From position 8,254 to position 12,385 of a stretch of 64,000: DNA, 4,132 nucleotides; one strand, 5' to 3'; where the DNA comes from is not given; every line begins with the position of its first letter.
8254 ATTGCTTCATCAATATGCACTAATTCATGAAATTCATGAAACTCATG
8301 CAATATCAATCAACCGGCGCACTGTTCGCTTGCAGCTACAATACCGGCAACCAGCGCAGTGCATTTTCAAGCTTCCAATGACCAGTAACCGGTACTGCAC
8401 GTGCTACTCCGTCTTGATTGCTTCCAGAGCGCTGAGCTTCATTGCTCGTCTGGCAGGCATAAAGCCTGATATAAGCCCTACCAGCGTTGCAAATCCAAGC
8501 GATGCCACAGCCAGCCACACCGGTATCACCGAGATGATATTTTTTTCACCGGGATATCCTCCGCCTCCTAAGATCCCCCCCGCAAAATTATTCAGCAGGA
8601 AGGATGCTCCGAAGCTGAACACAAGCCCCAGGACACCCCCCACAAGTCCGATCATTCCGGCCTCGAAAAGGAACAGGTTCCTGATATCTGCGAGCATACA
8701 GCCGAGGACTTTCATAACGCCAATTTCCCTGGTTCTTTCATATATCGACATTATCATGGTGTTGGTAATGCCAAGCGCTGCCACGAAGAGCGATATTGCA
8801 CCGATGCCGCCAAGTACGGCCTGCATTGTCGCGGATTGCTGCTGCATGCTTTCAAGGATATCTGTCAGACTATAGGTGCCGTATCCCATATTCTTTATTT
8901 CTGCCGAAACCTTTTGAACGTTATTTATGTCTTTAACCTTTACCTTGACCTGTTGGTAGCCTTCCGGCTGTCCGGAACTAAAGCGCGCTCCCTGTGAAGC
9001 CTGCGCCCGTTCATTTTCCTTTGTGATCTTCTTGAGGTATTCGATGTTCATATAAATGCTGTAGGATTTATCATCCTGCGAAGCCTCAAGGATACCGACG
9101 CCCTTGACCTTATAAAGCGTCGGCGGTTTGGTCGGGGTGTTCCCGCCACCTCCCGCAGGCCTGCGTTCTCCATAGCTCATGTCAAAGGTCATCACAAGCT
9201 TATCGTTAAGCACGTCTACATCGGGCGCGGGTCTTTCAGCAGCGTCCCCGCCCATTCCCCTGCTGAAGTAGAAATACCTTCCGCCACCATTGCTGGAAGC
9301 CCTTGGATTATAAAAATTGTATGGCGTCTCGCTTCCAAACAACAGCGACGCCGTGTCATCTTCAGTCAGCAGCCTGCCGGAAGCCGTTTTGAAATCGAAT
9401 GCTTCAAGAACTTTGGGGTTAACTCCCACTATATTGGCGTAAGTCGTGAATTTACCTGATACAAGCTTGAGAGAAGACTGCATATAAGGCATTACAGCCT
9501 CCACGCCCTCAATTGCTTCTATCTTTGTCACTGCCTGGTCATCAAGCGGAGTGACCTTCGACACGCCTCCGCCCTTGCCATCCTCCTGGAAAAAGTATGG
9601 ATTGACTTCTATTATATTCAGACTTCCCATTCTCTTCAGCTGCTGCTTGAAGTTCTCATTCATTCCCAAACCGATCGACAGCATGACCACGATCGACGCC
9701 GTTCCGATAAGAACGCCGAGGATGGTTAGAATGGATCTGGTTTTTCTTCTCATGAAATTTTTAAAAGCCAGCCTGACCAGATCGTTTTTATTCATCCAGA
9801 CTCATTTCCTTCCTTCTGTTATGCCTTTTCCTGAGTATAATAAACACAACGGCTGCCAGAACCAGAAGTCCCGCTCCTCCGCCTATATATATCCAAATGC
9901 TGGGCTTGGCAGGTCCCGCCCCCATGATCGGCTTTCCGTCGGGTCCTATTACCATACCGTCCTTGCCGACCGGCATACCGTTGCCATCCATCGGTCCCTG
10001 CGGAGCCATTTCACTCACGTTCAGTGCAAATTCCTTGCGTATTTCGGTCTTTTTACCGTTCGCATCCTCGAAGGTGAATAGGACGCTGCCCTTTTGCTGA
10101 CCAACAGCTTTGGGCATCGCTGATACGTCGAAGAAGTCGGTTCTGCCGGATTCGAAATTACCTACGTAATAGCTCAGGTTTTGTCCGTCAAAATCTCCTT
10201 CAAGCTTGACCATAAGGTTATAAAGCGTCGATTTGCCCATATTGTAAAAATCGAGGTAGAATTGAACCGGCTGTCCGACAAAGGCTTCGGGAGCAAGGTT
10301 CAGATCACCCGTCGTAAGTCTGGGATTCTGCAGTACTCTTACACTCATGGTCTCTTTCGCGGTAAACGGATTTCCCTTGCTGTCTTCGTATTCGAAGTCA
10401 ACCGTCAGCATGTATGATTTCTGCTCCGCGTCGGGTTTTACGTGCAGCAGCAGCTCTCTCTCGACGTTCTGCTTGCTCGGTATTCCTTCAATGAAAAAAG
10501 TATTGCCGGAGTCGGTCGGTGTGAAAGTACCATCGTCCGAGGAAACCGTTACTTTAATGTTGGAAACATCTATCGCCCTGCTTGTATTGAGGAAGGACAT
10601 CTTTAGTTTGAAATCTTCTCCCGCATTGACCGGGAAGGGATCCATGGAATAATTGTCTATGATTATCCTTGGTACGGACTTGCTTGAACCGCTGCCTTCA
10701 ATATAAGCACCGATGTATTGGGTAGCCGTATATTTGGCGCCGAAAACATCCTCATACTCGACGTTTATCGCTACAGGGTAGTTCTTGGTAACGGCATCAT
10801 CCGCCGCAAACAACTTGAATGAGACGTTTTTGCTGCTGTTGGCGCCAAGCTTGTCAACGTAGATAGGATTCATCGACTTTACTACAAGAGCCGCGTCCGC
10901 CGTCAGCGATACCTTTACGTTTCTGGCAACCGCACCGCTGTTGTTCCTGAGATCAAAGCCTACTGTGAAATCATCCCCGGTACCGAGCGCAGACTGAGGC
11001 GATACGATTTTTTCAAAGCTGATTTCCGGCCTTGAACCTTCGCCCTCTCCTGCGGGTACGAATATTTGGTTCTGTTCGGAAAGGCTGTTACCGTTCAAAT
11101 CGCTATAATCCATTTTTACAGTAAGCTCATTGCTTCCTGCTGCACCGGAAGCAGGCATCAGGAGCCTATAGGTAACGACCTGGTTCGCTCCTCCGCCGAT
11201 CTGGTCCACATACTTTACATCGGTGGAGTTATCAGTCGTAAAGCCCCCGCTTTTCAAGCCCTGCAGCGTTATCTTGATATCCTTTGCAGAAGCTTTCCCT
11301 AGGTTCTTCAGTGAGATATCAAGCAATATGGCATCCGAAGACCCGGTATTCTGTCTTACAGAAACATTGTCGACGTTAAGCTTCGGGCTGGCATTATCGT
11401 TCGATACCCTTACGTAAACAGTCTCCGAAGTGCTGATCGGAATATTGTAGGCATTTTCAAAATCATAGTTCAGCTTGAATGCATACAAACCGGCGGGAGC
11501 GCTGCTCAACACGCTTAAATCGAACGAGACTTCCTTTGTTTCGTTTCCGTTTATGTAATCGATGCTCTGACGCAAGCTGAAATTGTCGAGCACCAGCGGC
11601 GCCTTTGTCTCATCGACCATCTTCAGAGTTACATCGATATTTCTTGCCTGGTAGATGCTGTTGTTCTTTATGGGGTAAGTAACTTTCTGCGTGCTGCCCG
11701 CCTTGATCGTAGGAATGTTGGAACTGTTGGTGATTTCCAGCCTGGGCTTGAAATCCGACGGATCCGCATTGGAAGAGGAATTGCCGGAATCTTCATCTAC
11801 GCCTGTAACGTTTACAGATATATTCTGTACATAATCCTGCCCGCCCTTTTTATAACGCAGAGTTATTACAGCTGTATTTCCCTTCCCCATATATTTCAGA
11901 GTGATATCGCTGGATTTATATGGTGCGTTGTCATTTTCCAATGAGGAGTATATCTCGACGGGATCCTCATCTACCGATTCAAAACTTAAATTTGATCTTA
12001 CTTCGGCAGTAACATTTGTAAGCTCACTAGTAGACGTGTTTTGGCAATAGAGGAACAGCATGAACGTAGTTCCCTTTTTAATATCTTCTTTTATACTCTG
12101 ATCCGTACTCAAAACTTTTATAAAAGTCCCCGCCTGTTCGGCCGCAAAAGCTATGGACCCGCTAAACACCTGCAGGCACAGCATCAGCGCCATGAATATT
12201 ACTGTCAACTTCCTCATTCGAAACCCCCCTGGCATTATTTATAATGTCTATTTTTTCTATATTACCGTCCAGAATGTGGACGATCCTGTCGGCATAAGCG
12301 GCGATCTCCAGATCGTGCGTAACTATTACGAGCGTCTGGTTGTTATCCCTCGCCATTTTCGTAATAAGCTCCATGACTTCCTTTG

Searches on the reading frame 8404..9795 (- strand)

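Call 60: search_protein_families(library=pfam, proteins=[window:8404-9795:-], max_evalue=0.001)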
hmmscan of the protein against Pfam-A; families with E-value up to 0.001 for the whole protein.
window:8404-9795:- (463 aa): 2 families
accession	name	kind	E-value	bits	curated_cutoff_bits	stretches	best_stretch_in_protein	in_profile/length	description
PF12704.14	MacB_PCD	-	2.9e-20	73.9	27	1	21-148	1-116/207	MacB-like periplasmic core domain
PF02687.27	FtsX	-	4.3e-18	65.9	25.5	1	331-455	3-119/120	FtsX-like permease C-terminal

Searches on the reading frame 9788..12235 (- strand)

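Call 59: search_protein_families(library=pfam, proteins=[window:9788-12235:-], max_evalue=0.001)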
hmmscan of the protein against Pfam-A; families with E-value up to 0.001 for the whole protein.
window:9788-12235:- (815 aa): 3 families
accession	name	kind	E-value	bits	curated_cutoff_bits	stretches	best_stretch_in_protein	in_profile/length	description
PF07705.17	CARDB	-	1.1e-14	54.9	22.7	0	412-495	10-86/101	CARDB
PF10633.15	NPCBM_assoc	-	4e-11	43.4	24.4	0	306-377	10-77/78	NPCBM-associated, NEW3 domain of alpha-galactosidase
PF00927.28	Transglut_C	-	8e-05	23.2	26.6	0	48-78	7-37/106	Transglutaminase family, C-terminal ig like domain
